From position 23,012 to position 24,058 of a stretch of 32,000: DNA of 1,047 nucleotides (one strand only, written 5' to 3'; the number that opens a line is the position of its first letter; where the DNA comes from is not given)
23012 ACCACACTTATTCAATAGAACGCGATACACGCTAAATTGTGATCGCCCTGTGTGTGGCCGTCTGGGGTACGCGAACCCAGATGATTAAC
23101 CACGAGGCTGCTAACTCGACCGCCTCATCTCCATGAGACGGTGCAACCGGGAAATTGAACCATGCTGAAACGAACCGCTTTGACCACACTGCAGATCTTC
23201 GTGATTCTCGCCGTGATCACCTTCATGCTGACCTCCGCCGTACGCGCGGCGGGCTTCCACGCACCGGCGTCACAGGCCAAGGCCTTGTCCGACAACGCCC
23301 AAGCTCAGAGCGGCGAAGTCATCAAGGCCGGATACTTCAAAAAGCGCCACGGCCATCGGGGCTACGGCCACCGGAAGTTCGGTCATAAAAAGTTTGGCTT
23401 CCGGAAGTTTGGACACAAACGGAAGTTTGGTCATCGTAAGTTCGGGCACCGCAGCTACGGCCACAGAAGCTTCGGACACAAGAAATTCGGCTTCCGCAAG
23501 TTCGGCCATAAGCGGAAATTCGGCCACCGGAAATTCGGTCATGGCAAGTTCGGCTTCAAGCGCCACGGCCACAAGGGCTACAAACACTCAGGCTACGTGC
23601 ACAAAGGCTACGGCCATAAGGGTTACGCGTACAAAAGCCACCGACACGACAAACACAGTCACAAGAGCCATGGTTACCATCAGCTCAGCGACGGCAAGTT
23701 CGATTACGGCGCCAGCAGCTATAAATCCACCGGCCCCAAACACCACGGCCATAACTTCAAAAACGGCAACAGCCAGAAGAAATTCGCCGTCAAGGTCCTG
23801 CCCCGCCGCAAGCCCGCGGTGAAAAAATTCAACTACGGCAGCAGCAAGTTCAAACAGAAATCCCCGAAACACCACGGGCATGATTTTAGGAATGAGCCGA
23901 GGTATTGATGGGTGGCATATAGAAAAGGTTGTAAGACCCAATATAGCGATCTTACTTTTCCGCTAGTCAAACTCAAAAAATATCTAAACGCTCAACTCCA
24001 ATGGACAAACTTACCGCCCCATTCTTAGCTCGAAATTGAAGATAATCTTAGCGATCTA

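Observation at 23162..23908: Secreted, hyper-basic His/Gly/aromatic pentapeptide-repeat protein divergent from the cobalt-chelatase operon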

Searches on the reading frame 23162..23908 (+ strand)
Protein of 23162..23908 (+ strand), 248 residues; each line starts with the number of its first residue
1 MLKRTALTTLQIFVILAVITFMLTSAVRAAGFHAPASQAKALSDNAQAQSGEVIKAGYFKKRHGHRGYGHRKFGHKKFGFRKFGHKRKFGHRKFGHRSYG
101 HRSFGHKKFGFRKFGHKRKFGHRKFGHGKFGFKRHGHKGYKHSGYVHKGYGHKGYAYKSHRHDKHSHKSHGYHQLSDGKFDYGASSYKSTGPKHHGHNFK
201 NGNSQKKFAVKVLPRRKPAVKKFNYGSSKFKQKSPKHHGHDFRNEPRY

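Call 6: search_protein_families(library=pfam, proteins=[window:23162-23908:+], max_evalue=0.01)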
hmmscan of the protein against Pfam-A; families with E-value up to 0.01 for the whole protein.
window:23162-23908:+ (248 aa): 0 families

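Call 9: search_protein_families(library=ncbifam, proteins=[window:23162-23908:+], max_evalue=1)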
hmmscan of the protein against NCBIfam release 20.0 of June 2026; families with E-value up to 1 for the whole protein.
window:23162-23908:+ (248 aa): 0 families

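Call 10: find_homologous_proteins(query=window:23162-23905:+, max_evalue=0.01)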
Query window:23162-23905:+ (248 aa): 5 proteins with E <= 0.01 among 390 candidates.
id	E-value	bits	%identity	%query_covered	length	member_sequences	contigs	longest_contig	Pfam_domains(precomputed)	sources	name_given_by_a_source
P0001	3.1e-59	219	43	98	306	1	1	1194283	-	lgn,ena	-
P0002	9.3e-52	194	48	98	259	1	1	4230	-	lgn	-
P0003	2.9e-11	62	45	46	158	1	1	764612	-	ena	-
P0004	4.9e-7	48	34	28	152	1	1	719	-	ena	-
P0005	3.2e-5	42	54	20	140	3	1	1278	-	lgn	-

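Call 12: find_encoding_contigs(protein=P0001, flank=10000, max_places=4)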
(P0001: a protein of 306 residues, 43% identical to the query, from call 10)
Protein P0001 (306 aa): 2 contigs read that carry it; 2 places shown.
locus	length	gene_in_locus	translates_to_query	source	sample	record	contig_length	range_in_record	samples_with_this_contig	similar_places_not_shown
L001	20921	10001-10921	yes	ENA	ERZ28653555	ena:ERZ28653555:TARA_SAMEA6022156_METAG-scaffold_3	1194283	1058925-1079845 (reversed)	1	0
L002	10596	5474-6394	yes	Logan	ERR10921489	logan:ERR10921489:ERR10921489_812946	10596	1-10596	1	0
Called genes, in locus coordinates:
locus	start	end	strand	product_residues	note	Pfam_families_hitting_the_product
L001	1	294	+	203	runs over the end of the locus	PF11578:DUF3237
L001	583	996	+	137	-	-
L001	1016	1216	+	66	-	PF12844:HTH_19, PF13560:HTH_31, PF01381:HTH_3, PF13443:HTH_26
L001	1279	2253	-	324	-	PF01118:Semialdhyde_dh, PF22698:Semialdhyde_dhC_1, PF02774:Semialdhyde_dhC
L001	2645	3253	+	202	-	PF01810:LysE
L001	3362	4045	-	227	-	PF02572:CobA_CobO_BtuR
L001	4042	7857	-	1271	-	PF02514:CobN-Mg_chel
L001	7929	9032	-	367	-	PF02492:cobW, PF07683:CobW_C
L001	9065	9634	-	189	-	PF02283:CobU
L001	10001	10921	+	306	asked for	-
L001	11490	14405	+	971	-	PF04865:Baseplate_J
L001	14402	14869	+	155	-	-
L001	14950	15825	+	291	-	-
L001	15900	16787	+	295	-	-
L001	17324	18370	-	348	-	-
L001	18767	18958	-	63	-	PF01381:HTH_3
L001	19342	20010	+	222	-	PF01381:HTH_3, PF12844:HTH_19, PF13443:HTH_26 (weak), PF13560:HTH_31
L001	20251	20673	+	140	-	PF07845:DUF1636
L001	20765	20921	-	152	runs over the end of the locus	PF13404:HTH_AsnC-type, PF13412:HTH_24, PF01037:AsnC_trans_reg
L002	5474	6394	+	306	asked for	-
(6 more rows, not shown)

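Call 13: find_encoding_contigs(protein=P0003, flank=10000, max_places=4)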
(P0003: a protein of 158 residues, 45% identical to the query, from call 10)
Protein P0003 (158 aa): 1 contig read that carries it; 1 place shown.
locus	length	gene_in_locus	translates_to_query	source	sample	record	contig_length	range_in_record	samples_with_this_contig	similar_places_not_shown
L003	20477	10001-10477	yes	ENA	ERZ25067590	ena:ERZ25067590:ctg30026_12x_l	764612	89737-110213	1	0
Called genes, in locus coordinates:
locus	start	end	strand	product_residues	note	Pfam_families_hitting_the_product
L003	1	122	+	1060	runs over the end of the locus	PF03176:MMPL, PF02460:Patched (weak), PF03176:MMPL (weak), PF00873:ACR_tran (weak), PF07044:DUF1329 (weak), PF17131:TP_0789-like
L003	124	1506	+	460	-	-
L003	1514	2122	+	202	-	PF00440:TetR_N, PF17935:TetR_C_27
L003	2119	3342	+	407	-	PF01494:FAD_binding_3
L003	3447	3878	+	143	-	PF13833:EF-hand_8 (faint), PF10591:SPARC_Ca_bdg (faint), PF26745:SPM (faint), PF00036:EF-hand_1 (faint), PF13202:EF-hand_5 (faint), PF13405:EF-hand_6 (faint), PF13499:EF-hand_7 (weak)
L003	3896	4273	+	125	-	-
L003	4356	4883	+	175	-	PF04542:Sigma70_r2, PF08281:Sigma70_r4_2, PF04545:Sigma70_r4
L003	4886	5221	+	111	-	-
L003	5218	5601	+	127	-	PF13801:Metal_resist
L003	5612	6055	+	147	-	PF12680:SnoaL_2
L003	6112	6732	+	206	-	PF00694:Aconitase_C, PF27512:LeuD, PF27434:LeuD_C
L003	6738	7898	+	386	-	PF03372:Exo_endo_phos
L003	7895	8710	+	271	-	PF05050:Methyltransf_21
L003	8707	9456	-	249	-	PF00899:ThiF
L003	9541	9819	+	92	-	PF11746:DUF3303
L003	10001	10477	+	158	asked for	-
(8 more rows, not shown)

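Call 14: find_encoding_contigs(protein=P0002, flank=10000, max_places=4)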
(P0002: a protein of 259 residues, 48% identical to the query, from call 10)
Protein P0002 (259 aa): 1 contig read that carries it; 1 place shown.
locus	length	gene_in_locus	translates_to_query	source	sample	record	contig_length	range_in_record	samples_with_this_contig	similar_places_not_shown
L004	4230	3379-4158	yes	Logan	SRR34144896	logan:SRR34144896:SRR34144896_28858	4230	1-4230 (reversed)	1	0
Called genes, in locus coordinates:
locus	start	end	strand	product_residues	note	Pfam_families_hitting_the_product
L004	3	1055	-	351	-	?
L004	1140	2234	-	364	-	PF02492:cobW, PF07683:CobW_C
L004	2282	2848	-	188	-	PF02283:CobU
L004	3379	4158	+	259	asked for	-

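Call 17: find_related_loci(query=A2, collection=genome_contigs, flank=10000)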
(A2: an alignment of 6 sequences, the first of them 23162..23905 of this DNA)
Query A2 (248 aa) in genome_contigs; peptide patterns used: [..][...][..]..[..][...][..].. (x = any residue, [..] = any of these).
52 stretches matched a pattern; 13 encode a relative of the query (tblastn E <= 1e-3); 13 distinct loci.
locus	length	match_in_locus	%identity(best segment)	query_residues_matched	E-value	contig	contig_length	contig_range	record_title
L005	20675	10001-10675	68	1-248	8e-93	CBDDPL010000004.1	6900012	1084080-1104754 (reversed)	MAG: Denitrobaculum sp. isolate 3be665f0-f184-4678-b6b7-05c68c88e287 genome assembly, contig: chromosome_2, whole genome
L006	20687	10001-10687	60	1-246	2e-83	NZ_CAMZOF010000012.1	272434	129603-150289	Pelagibius sp. Alg239-R121 NODE_12_length_272434_cov_67.4319, whole genome shotgun sequence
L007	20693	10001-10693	62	1-244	5e-82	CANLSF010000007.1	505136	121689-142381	uncultured Kiloniellaceae bacterium isolate 2B2-119-4.fasta genome assembly, contig: NODE_7, whole genome shotgun sequen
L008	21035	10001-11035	43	1-244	4e-58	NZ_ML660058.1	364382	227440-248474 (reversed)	Denitrobaculum tricleocarpae strain R148 Scaffold7, whole genome shotgun sequence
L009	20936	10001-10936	45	1-244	2e-60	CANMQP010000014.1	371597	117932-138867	uncultured Kiloniellaceae bacterium isolate 2-526A_2.fasta genome assembly, contig: NODE_7, whole genome shotgun sequenc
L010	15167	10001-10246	44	64-175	8e-14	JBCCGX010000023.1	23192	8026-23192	MAG: Acidobacteriota bacterium isolate P01_B01_bin.53 k141_313054_length_23192_cov_66.1477, whole genome shotgun sequenc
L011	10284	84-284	59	56-153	8e-11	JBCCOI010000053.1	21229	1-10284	MAG: Planctomycetota bacterium isolate P01_D01_bin.10 k141_1360139_length_21229_cov_26.5448, whole genome shotgun sequen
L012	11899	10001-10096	69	58-114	2e-7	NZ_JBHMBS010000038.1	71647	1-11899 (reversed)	Streptosporangium vulgare strain JCM 3028 spades_K_25_97_38, whole genome shotgun sequence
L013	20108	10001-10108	54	79-120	8e-6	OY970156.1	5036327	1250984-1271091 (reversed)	MAG: uncultured proteobacterium isolate MFD01299.bin.c.1 genome assembly, chromosome: 1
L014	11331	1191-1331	36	58-110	8e-6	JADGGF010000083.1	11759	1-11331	MAG: Micromonosporaceae bacterium isolate HOG111 NODE_3719_length_11759_cov_14.477273, whole genome shotgun sequence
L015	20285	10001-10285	45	34-177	2e-11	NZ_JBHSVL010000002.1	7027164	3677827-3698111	Streptomyces thermocoprophilus strain JCM 10918 contig_2_pilon, whole genome shotgun sequence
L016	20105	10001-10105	47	74-109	3e-4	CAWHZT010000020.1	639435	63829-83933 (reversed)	MAG: uncultured Actinomycetota bacterium isolate MFD09368.bin.2.21 genome assembly, contig: contig_53526, whole genome s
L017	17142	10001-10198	44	81-146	4e-4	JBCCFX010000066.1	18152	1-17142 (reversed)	MAG: Planctomycetota bacterium isolate P01_B01_bin.3 k141_1734152_length_18152_cov_10.0000, whole genome shotgun sequenc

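Call 26: predict_structure(alignment_id=A1)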
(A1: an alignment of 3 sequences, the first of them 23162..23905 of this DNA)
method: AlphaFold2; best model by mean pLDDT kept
length: 248 residues; sequences in the alignment: 3
mean_pLDDT: 47.0   pTM: 0.15
mean pLDDT of the five models: 47.0, 46.4, 46.2, 44.2, 40.0
residues with pLDDT >= 90: 0; 70-90: 16; 50-70: 59; < 50: 173
segments of 3 or more residues with pLDDT < 50: 32-76, 78-85, 89-92, 94-198, 200-209
pLDDT, mean of each block of 10 residues (from residue 1): 61 83 70 47 41 37 41 44 45 43 40 39 40 38 36 36 36 32 36 44 46 63 59 60 60
secondary structure, 60 per line:
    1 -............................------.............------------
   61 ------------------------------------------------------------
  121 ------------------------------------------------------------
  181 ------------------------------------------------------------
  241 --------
elements in order: H2-29 H36-48

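Call 28: search_protein_representatives(alignment_id=A1)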
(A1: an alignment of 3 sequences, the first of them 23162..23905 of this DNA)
Query: 3 sequences, 281 profile positions. Proteins with E-value up to 0.001 (for the whole library): 204; up to 1e-10: 18; up to 1e-30: 1. The best 150 are listed.
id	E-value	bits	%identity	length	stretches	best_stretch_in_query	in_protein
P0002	3.0e-134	463.6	-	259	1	1-281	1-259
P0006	5.5e-23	98.6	-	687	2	59-152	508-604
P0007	4.6e-17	79.2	-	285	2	61-146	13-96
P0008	1.6e-15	74.1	-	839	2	65-134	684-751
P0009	5.4e-15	72.4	-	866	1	42-191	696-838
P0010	2.3e-14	70.3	-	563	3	58-158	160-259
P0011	8.0e-14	68.5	-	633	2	62-145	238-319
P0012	1.8e-13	67.4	-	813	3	65-179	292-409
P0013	2.1e-13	67.2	-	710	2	75-101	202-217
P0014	1.4e-12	64.5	-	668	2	73-150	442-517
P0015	2.3e-12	63.8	-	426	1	47-179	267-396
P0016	7.9e-12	62.0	-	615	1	55-161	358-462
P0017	9.8e-12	61.7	-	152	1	72-145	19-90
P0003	1.6e-11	61.0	-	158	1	44-136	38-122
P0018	2.0e-11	60.7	-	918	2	63-171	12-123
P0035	2.0e-08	50.8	-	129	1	26-134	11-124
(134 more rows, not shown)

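Call 32: search_protein_families(library=pfam, proteins=[L001:11490-14405:+, L001:14402-14869:+, L001:14950-15825:+, L001:15900-16787:+, L001:17324-18370:-], max_evalue=0.01)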
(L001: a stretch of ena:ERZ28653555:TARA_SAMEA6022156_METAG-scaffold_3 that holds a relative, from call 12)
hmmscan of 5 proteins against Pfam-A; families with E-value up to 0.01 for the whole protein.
L001:11490-14405:+ (971 aa): 1 family
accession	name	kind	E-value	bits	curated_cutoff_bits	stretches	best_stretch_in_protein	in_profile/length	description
PF04865.19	Baseplate_J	-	0.00013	21.8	21.1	1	446-534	23-105/255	Baseplate J-like protein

L001:14402-14869:+ (155 aa): 0 families

L001:14950-15825:+ (291 aa): 0 families

L001:15900-16787:+ (295 aa): 1 family
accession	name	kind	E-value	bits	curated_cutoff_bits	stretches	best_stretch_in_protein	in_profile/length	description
PF07495.19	Y_Y_Y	-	0.0013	19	26.6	1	224-267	12-55/65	Y_Y_Y domain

L001:17324-18370:- (348 aa): 0 families

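Call 35: search_protein_families(library=pfam, proteins=[L008:11074-11538:-, L008:11997-12449:+, L008:12559-12981:+, L008:13363-13818:-, L008:14244-14972:-, L008:15101-17065:-, L008:17452-18378:-, L008:18526-19497:-, L005:13108-15165:-, L005:15223-15645:-], max_evalue=0.001)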
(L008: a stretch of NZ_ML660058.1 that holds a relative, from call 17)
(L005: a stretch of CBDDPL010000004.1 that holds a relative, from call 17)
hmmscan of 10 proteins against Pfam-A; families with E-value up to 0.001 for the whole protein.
L008:11074-11538:- (154 aa): 0 families

L008:11997-12449:+ (150 aa): 0 families

L008:12559-12981:+ (140 aa): 1 family
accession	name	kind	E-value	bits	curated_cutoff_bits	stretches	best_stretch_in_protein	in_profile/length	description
PF07845.16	DUF1636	-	8.2e-25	87.9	31.6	1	9-125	1-117/117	Protein of unknown function (DUF1636)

L008:13363-13818:- (151 aa): 1 family
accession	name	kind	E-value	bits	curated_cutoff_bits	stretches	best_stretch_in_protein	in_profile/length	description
PF01042.26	Ribonuc_L-PSP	-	1.4e-26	93.3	27.3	1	39-149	8-119/121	Endoribonuclease L-PSP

L008:14244-14972:- (242 aa): 0 families

L008:15101-17065:- (654 aa): 6 families
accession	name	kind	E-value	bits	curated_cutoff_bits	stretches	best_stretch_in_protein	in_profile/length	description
PF00015.26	MCPsignal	-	3.8e-36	125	34.6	1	456-618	8-167/172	Methyl-accepting chemotaxis protein (MCP) signalling domain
PF02743.24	dCache_1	-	3.1e-14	53.5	45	1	45-265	4-239/240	Cache domain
PF00672.30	HAMP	-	6e-10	39.7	25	1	304-351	4-50/53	HAMP domain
PF22673.2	MCP-like_PDC_1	-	0.00026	21.8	27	1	86-188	12-113/113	Methyl-accepting chemotaxis protein-like, first PDC sensor domain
PF05010.19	TACC_C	-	0.00026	21.2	29.9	0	341-446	6-110/201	Transforming acidic coiled-coil-containing protein (TACC), C-terminal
PF06103.16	DUF948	-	0.00029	21.4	37.2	0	431-493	25-87/89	Bacterial protein of unknown function (DUF948)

L008:17452-18378:- (308 aa): 1 family
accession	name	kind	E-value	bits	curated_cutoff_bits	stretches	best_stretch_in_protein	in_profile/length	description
PF02574.22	S-methyl_trans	-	2.8e-59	201.7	22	1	6-307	2-281/283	Homocysteine S-methyltransferase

L008:18526-19497:- (323 aa): 1 family
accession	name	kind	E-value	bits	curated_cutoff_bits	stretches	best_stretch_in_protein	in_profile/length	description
PF00491.26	Arginase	-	1.1e-53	183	22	1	42-313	1-276/280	Arginase family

L005:13108-15165:- (685 aa): 2 families
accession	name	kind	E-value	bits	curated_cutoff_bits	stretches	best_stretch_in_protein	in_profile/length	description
PF00126.33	HTH_1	-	3.7e-15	56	26.6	1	410-467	3-60/60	Bacterial regulatory helix-turn-helix protein, lysR family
PF03466.25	LysR_substrate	-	6.8e-08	32.6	28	1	492-662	4-186/209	LysR substrate binding domain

L005:15223-15645:- (140 aa): 0 families
